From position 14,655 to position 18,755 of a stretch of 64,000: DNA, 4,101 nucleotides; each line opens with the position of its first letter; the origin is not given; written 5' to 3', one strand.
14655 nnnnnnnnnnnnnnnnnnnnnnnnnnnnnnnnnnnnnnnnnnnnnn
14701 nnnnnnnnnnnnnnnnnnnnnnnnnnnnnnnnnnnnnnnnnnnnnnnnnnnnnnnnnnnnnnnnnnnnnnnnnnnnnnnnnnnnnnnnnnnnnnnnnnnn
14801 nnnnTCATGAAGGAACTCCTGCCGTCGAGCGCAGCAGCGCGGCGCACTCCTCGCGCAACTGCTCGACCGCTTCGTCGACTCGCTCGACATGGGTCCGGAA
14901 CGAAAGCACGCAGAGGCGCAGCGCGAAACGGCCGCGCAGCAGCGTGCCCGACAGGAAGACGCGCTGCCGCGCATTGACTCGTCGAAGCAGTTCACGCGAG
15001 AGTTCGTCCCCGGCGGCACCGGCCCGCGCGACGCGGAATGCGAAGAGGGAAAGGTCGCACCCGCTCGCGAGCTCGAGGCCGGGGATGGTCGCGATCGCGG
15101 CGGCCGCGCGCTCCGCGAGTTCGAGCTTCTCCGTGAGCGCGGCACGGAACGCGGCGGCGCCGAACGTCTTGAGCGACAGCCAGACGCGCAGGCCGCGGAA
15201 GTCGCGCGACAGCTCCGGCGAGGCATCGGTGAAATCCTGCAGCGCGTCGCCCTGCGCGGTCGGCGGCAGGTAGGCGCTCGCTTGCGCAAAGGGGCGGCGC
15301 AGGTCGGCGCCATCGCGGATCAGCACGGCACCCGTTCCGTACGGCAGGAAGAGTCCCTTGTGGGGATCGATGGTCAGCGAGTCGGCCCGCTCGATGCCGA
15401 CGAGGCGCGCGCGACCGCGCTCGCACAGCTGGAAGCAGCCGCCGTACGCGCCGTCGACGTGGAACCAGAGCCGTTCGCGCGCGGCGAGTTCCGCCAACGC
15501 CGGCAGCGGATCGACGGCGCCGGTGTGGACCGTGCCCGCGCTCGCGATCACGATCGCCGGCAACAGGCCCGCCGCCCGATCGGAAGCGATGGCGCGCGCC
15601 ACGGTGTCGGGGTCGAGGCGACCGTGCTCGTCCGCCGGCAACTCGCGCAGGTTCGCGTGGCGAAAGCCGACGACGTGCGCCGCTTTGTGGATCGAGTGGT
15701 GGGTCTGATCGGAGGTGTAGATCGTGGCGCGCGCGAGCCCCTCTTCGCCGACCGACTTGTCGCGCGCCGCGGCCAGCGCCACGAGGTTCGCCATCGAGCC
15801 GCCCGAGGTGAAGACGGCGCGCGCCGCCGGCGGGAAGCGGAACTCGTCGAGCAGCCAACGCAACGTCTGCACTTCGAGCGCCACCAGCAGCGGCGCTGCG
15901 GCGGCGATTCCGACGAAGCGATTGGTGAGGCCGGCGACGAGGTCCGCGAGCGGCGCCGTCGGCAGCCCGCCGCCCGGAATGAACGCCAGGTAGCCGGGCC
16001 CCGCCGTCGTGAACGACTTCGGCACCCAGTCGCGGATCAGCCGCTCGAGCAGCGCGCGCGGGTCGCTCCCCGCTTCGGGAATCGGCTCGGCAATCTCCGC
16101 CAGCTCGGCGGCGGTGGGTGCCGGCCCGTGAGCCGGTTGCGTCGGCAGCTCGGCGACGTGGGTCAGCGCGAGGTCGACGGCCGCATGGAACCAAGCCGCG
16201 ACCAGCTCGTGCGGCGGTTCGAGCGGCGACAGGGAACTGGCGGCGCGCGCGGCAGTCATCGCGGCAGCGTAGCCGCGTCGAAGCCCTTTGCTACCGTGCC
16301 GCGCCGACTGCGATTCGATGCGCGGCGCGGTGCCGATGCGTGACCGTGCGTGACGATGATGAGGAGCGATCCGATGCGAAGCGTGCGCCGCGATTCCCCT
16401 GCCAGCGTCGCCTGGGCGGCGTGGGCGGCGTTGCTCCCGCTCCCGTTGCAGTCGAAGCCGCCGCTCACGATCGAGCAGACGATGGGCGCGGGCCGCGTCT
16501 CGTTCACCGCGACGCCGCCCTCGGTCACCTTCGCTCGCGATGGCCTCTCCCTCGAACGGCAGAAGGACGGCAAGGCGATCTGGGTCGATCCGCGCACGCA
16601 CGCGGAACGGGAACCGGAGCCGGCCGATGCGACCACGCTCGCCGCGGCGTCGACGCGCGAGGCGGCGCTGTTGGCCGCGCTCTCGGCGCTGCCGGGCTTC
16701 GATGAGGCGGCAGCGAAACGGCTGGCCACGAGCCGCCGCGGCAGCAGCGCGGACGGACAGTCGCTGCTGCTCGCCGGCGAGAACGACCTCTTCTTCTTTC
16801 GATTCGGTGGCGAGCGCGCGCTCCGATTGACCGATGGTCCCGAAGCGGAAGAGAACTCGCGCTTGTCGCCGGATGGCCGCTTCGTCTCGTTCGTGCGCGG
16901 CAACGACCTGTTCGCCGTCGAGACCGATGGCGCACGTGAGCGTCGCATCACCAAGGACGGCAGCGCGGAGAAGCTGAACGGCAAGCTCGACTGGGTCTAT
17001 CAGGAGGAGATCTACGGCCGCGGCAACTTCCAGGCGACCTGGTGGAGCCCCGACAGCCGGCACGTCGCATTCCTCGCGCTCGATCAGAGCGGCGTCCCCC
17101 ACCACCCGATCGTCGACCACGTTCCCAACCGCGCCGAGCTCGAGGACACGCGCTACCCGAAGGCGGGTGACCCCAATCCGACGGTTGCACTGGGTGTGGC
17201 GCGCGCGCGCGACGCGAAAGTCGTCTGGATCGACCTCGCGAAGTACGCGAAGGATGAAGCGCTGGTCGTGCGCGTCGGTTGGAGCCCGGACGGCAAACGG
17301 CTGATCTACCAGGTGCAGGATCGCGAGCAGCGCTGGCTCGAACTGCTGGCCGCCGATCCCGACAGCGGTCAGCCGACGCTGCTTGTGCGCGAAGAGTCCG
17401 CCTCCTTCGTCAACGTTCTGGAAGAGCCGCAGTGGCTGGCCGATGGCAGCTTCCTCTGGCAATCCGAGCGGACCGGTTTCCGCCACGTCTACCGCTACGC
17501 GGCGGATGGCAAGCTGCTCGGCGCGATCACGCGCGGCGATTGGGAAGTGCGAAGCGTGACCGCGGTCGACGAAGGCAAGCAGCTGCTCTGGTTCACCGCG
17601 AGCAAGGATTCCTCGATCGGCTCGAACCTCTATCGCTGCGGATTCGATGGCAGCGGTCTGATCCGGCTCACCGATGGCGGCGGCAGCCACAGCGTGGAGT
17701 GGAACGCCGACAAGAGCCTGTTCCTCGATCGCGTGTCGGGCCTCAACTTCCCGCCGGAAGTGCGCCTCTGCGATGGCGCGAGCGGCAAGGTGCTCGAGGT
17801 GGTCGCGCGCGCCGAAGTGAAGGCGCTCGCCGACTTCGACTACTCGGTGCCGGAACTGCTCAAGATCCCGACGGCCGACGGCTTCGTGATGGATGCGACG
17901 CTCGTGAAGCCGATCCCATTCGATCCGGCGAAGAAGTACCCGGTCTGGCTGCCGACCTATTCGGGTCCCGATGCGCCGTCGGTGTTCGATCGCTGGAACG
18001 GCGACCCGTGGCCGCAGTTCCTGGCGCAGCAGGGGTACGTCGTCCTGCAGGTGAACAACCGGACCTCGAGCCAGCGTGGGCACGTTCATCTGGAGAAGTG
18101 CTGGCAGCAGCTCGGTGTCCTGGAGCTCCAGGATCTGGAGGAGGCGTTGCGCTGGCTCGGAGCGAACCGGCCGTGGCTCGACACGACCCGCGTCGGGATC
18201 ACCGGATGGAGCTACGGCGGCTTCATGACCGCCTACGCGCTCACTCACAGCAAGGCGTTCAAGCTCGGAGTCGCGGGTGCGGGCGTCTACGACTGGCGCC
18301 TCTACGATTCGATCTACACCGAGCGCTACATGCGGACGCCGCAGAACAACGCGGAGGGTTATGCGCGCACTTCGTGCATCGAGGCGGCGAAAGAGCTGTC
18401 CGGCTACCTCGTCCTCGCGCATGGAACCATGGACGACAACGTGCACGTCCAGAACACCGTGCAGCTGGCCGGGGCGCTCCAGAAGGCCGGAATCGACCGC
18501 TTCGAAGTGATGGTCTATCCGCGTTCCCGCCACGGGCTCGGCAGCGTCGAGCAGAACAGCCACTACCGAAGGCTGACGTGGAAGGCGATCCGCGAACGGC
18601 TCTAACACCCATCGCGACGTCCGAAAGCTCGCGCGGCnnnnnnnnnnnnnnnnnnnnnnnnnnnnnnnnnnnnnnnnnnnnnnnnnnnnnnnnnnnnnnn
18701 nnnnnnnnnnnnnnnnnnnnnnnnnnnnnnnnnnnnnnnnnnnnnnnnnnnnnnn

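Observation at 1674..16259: About 15 co-directional, tightly packed minus-strand genes form one super-cluster mixing peptide/amino-acid catabolism, RNA/DNA modification and envelope functions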

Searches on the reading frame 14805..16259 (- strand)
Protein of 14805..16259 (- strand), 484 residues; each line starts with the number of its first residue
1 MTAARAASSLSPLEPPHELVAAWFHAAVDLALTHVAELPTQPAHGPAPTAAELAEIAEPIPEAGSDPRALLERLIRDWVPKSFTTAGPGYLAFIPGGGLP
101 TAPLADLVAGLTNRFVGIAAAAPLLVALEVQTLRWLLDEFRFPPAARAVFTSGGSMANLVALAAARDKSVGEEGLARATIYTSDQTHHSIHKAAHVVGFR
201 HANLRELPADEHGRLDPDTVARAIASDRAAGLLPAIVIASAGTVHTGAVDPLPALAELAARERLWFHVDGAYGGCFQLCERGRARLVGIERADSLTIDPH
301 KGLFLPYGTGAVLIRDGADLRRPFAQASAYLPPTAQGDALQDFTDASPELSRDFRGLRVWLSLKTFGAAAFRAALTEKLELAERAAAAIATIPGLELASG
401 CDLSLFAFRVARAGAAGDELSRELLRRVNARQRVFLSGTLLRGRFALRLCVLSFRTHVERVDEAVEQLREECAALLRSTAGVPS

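Call 7: search_protein_families(library=pfam, proteins=[window:14805-16259:-], max_evalue=0.01)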
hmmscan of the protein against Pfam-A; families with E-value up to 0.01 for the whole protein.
window:14805-16259:- (484 aa): 3 families
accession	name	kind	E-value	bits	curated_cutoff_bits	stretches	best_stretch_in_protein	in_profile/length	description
PF00282.25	Pyridoxal_deC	-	1.5e-54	185.6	27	1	86-410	38-374/375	Pyridoxal-dependent decarboxylase conserved domain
PF00266.25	Aminotran_5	-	7.2e-11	42.1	21.5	1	146-318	62-217/371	Aminotransferase class-V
PF01212.27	Beta_elim_lyase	-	1.4e-08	34.9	27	1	147-402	49-215/288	Beta-eliminating lyase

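Call 10: search_protein_families(library=ncbifam, proteins=[window:14805-16259:-], max_evalue=0.01)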
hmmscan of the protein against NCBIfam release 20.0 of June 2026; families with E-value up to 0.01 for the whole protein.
window:14805-16259:- (484 aa): 15 families
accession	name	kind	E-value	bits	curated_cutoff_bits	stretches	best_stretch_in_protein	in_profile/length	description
NF052646.1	DABADecarRhbB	equivalog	6.9e-61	206.3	900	1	53-468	63-478/491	L-2,4-diaminobutyrate decarboxylase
TIGR03799.1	NOD_PanD_pyr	equivalog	1.4e-40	139.2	606.1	1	60-411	62-438/522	pyridoxal-dependent aspartate 1-decarboxylase PanP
TIGR03812.1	tyr_de_CO2_Arch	equivalog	1.1e-20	73.8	299.4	1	145-392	76-309/375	tyrosine decarboxylase MfnA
NF002748.0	PRK02769.1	equivalog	7.3e-14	51.2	305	1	150-315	89-247/382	histidine decarboxylase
TIGR03402.1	FeS_nifS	equivalog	9e-11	41.1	530.75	1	149-321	63-217/379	cysteine desulfurase NifS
TIGR03811.1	tyr_de_CO2_Ent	equivalog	4.8e-10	38.5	905.3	2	184-274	228-324/608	tyrosine decarboxylase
NF002806.0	PRK02948.1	subfamily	1.2e-09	37.6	304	1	149-327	64-225/381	IscS subfamily cysteine desulfurase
TIGR03235.1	DNA_S_dndA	equivalog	3.3e-08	33.2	480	1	148-316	62-214/353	cysteine desulfurase DndA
TIGR01977.1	am_tr_V_EF2568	hypoth_equivalog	1.4e-05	24.3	377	1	177-320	86-218/376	cysteine desulfurase family protein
TIGR04343.1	egtE_PLP_lyase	equivalog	1.8e-05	23.7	400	1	201-377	116-278/370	ergothioneine biosynthesis PLP-dependent enzyme EgtE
NF041359.1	GntG_guanitoxin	subfamily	2.8e-05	23.4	230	1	146-309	54-212/343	GntG family PLP-dependent aldolase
TIGR03403.1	nifS_epsilon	equivalog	0.00018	20.5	587.7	1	176-321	89-221/382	NifS family cysteine desulfurase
TIGR02006.1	IscS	equivalog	0.0034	16.5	643.2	1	148-315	67-217/402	IscS subfamily cysteine desulfurase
TIGR01979.1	sufS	subfamily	0.0061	15.5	475.1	1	147-273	82-199/403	SufS family cysteine desulfurase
NF003346.0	PRK04366.1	equivalog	0.01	14.6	441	0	151-232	140-218/487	aminomethyl-transferring glycine dehydrogenase subunit GcvPB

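Call 51: find_homologous_proteins(query=window:14805-16259:-, max_evalue=1e-20)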
Query window:14805-16259:- (484 aa): 7310 proteins with E <= 1e-20 among 8000 candidates; the best 120 are listed.
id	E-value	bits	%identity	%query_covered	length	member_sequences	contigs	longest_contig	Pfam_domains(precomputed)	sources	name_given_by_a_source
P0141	0.0e+0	1047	100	100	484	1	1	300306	PF00282.26,PF00266.26,PF01212.28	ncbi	-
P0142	6.2e-257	871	84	99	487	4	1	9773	PF00282.26,PF00266.26,PF01212.28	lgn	-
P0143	5.4e-228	776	76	99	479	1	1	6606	PF00282.26,PF00266.26,PF01212.28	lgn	-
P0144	2.0e-227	774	76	96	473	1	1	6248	PF00282.26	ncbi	-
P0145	1.3e-225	768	75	98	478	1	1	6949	PF00282.26,PF00266.26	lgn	-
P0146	2.0e-225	767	76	96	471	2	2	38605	PF00282.26,PF01212.28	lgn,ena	-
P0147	8.4e-224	762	75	96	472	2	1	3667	PF00282.26,PF00266.26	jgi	-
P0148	8.6e-219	745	73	98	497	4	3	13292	PF00282.26,PF01212.28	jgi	-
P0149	1.5e-218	744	74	98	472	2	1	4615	PF00282.26,PF00266.26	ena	-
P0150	1.3e-198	679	68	96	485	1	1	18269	PF00282.26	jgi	jgi:aromatic-L-amino-acid decarboxylase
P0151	2.1e-198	678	67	98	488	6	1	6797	PF00282.26,PF00155.28,PF00266.26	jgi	-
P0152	9.7e-198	676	66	98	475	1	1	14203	PF00282.26,PF00266.26,PF01212.28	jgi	jgi:aromatic-L-amino-acid decarboxylase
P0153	1.4e-197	675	68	96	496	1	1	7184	PF00282.26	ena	-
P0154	2.9e-194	664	67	96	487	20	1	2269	PF00282.26,PF00266.26,PF01212.28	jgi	-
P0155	6.8e-194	663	65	98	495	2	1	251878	PF00282.26,PF00266.26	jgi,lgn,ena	-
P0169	3.7e-147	509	54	96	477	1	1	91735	PF00282.26,PF05889.20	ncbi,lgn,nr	ncbi:MAG: aminotransferase class I/II-fold pyridoxal phosphate-dependent enzyme [Planctomycetes bact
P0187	5.5e-142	492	55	94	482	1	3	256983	PF00282.26,PF00155.28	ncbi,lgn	ncbi:MAG: aminotransferase class I/II-fold pyridoxal phosphate-dependent enzyme [Thermoanaerobaculia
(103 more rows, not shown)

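Call 52: find_encoding_contigs(protein=P0155, flank=7000, max_places=1)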
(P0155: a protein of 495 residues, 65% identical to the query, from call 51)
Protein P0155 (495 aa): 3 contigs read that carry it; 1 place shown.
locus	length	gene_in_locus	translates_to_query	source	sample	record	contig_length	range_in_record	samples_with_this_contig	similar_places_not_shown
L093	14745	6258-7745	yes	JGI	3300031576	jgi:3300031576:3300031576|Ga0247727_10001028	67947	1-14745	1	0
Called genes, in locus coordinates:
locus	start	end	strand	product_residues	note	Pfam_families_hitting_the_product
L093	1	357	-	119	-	?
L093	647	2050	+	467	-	PF00005:ABC_tran, PF13304:AAA_21 (faint), PF00005:ABC_tran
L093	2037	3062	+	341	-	PF02653:BPD_transp_2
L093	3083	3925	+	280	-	-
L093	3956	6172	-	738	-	PF00930:DPPIV_N, PF26549:Tricorn_N (weak), PF07676:PD40 (faint), PF02129:Peptidase_S15, PF00326:Peptidase_S9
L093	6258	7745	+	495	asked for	PF00282:Pyridoxal_deC, PF00266:Aminotran_5 (weak)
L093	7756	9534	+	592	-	PF01839:FG-GAP (faint), PF13517:FG-GAP_3, PF07593:UnbV_ASPIC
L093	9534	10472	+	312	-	PF23381:Beta-prop_IFT122_1st (faint), PF00400:WD40 (faint)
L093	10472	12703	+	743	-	PF01839:FG-GAP (faint), PF13517:FG-GAP_3, PF07593:UnbV_ASPIC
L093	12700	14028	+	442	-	PF00375:SDF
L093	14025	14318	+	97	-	PF02597:ThiS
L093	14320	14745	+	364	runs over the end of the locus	PF15902:Sortilin-Vps10 (weak)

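Call 53: find_encoding_contigs(protein=P0169, flank=7000, max_places=1)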
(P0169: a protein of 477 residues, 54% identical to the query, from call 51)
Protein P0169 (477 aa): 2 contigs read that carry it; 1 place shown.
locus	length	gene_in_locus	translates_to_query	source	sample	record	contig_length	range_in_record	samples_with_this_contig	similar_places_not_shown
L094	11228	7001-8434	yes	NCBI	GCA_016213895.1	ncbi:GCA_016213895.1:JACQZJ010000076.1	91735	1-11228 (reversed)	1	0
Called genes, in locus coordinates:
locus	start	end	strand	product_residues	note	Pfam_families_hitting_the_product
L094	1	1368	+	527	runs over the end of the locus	-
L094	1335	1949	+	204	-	PF09586:YfhO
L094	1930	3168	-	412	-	PF25182:NonGDSL (weak), PF13472:Lipase_GDSL_2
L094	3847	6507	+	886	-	PF13757:VIT_2, PF08487:VIT, PF00092:VWA, PF13519:VWA_2, PF13768:VWA_3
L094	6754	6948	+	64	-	-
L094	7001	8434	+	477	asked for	PF00282:Pyridoxal_deC, PF05889:SepSecS (weak)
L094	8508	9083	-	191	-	-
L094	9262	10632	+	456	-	-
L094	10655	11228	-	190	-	?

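Call 54: find_encoding_contigs(protein=P0187, flank=7000, max_places=1)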
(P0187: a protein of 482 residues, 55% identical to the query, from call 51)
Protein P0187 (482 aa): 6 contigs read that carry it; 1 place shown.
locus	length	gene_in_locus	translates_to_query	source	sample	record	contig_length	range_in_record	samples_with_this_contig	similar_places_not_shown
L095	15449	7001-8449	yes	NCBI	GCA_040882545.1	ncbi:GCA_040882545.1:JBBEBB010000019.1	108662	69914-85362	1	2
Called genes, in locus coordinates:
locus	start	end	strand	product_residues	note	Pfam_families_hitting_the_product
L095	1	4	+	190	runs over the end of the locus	-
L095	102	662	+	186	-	-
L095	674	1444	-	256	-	PF00929:RNase_T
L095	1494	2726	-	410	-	PF13091:PLDc_2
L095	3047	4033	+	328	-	PF02685:Glucokinase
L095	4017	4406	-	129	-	-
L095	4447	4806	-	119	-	-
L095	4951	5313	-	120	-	-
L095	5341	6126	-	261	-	-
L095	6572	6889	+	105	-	-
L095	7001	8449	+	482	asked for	PF00282:Pyridoxal_deC, PF00155:Aminotran_1_2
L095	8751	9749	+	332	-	PF01063:Aminotran_4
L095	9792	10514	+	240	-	PF00196:GerE, PF08281:Sigma70_r4_2 (weak)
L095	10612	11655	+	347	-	PF11138:DUF2911, PF07719:TPR_2 (faint), PF13424:TPR_12 (faint)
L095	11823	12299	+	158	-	PF00254:FKBP_C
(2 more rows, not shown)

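Call 69: search_solved_structures(query=window:14805-16259:-, max_evalue=1e-20)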
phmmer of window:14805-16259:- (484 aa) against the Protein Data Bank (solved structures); distinct sequences matched with E-value up to 1e-20: 29.
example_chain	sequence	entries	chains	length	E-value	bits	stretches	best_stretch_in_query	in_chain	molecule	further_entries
4obu_E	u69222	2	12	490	4.2e-64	220.3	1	59-463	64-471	Pyridoxal-dependent decarboxylase domain protein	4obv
6khn_A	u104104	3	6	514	2.8e-54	187.9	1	19-468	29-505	Tryptophan decarboxylase 1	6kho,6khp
4rit_B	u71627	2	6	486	2.3e-53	184.9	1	41-463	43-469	Pyridoxal-dependent decarboxylase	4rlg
4riz_A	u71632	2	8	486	1.3e-52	182.4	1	41-463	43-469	Pyridoxal-dependent decarboxylase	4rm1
4rj0_B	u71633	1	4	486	1.6e-52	182.1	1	41-463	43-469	Pyridoxal-dependent decarboxylase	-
6eei_A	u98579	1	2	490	5.7e-51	177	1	60-476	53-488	Tyrosine decarboxylase 1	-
5o5c_A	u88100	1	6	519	2.8e-46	161.5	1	64-464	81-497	Putative decarboxylase involved in desferrioxamine biosynthesis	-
6eeq_A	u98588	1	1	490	6.2e-46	160.4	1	28-470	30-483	4-hydroxyphenylacetaldehyde synthase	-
6eew_A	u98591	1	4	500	9.7e-45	156.4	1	23-471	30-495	Aromatic-L-amino-acid decarboxylase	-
1js3_A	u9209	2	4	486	1.1e-44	156.3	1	85-481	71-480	DOPA decarboxylase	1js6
9dui_A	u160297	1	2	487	1.1e-44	156.3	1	85-481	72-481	Aromatic-L-amino-acid decarboxylase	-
8zpi_A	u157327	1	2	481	1.2e-42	149.5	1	76-463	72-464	Diaminobutyrate-2-oxoglutarate transaminase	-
7xin_A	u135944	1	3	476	2.3e-42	148.6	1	25-457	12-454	DOPA decarboxylase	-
9hrh_A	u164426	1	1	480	5.1e-42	147.5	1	85-478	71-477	Aromatic-L-amino-acid decarboxylase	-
3rbf_A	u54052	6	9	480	5.2e-42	147.5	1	85-478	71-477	Aromatic-L-amino-acid decarboxylase | aromatic L-amino acid decarboxylase | Dopa decarboxylase (Aromatic L-amino acid decarboxylase)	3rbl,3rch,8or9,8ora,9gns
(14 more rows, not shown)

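Call 79: find_encoding_contigs(protein=P0141, flank=1000, max_places=1)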
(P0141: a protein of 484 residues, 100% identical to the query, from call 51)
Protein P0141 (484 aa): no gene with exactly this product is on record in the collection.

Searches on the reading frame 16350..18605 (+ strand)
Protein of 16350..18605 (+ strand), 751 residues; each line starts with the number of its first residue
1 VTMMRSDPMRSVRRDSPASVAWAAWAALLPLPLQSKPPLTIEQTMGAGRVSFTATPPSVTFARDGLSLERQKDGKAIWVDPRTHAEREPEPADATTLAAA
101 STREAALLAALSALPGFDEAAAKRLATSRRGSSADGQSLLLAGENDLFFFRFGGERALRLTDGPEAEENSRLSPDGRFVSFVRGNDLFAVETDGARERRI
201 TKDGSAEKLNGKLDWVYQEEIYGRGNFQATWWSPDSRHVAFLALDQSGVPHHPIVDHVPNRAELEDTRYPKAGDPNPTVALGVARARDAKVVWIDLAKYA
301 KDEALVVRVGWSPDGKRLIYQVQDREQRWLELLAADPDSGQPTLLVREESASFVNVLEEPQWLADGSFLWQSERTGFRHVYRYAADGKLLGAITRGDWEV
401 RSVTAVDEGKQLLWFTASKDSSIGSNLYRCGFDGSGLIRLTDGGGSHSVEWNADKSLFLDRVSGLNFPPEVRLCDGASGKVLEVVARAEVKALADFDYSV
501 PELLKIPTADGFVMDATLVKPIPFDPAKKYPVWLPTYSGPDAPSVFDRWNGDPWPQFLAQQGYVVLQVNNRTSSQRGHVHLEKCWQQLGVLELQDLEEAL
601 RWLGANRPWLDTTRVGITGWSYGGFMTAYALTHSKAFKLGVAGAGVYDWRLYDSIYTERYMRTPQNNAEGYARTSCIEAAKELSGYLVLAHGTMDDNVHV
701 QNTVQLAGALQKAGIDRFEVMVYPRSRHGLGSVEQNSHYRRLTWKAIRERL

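Call 8: search_protein_families(library=pfam, proteins=[window:16350-18605:+], max_evalue=0.01)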
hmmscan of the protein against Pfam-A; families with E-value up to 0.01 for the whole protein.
window:16350-18605:+ (751 aa): 7 families
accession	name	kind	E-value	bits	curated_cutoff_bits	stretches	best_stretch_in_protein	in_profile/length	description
PF00930.27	DPPIV_N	-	4.9e-80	269.3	22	1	156-469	34-354/354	Dipeptidyl peptidase IV (DPP IV) N-terminal region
PF00326.27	Peptidase_S9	-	1e-48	166.1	22.6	1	555-739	7-198/213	Prolyl oligopeptidase family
PF02129.25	Peptidase_S15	-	3.7e-11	43.6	23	1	510-666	1-148/262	X-Pro dipeptidyl-peptidase (S15 family)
PF07676.18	PD40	-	1.7e-08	34.6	20.9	0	310-320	15-25/38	WD40-like Beta Propeller Repeat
PF01738.24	DLH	-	0.00013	22.1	21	1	558-736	37-194/217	Dienelactone hydrolase family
PF20434.5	BD-FAE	-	0.00052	20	26.8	0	558-630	43-106/215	BD-FAE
PF08840.17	BAAT_C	-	0.0085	16.6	20.9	0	661-728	91-158/210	BAAT / Acyl-CoA thioester hydrolase C terminal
